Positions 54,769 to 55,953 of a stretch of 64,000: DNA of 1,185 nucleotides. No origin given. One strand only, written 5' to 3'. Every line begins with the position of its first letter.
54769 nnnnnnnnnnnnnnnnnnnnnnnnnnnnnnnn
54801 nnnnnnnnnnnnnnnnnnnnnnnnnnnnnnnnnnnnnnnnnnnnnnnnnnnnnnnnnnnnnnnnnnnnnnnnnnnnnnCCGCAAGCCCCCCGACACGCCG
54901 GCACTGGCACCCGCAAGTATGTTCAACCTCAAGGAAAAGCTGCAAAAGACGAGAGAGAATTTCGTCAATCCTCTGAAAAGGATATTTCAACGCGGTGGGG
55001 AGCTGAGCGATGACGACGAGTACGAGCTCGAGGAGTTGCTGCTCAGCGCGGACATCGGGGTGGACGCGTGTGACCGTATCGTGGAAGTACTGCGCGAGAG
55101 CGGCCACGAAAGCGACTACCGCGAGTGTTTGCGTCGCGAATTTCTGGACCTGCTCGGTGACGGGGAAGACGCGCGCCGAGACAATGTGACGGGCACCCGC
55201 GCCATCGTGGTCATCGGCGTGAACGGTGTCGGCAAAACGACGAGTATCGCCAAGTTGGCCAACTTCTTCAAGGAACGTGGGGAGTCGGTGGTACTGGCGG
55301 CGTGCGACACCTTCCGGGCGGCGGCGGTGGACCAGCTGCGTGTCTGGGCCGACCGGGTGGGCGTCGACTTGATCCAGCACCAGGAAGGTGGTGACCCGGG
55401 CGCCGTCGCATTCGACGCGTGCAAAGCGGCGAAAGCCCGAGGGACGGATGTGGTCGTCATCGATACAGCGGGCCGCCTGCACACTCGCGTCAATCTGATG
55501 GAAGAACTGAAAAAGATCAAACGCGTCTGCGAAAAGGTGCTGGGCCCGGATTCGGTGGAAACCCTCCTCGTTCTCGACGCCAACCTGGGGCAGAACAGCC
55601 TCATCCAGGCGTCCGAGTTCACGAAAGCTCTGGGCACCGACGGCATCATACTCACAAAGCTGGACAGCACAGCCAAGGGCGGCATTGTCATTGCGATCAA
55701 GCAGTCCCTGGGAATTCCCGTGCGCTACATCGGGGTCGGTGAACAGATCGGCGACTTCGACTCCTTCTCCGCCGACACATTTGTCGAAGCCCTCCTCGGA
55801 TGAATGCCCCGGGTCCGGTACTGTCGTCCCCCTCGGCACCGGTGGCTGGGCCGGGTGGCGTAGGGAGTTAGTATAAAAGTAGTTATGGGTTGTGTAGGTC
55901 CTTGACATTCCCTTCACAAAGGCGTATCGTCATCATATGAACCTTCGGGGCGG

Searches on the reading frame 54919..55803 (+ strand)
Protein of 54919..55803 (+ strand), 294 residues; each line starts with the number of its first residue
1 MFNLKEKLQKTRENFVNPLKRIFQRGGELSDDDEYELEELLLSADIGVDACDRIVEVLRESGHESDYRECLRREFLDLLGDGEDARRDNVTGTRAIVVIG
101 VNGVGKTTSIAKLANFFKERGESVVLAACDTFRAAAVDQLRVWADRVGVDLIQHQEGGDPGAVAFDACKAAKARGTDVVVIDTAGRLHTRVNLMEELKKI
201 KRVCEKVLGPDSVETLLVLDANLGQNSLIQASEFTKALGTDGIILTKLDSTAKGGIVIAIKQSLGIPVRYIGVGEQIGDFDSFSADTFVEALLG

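Call 50: search_protein_families(library=pfam, proteins=[window:54919-55803:+], max_evalue=0.001)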
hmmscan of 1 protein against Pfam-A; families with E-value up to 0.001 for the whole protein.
window:54919-55803:+ (294 aa): 8 families
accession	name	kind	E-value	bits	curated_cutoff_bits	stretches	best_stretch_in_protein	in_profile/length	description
PF00448.28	SRP54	-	2.6e-74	249.6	22.7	1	95-294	3-196/196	SRP54-type protein, GTPase domain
PF13401.12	AAA_22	-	2e-08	35.1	27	1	92-203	4-110/130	AAA domain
PF13604.12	AAA_30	-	3.5e-07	30.6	27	1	92-190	17-103/191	AAA domain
PF02881.24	SRP54_N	-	1.7e-06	28.6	22.4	1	17-61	3-54/75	SRP54-type protein, helical bundle domain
PF01656.29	CbiA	-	9.6e-06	26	25.4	0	102-131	8-37/125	CobQ/CobB/MinD/ParA nucleotide binding domain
PF13191.12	AAA_16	-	4.7e-05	24.4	32.6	1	91-175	24-101/167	AAA ATPase domain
PF13479.12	AAA_24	-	0.00033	21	27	1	96-188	5-77/195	AAA domain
PF03308.22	MeaB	-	0.00054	19.5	23.1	0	93-186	33-136/273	Methylmalonyl Co-A mutase-associated GTPase MeaB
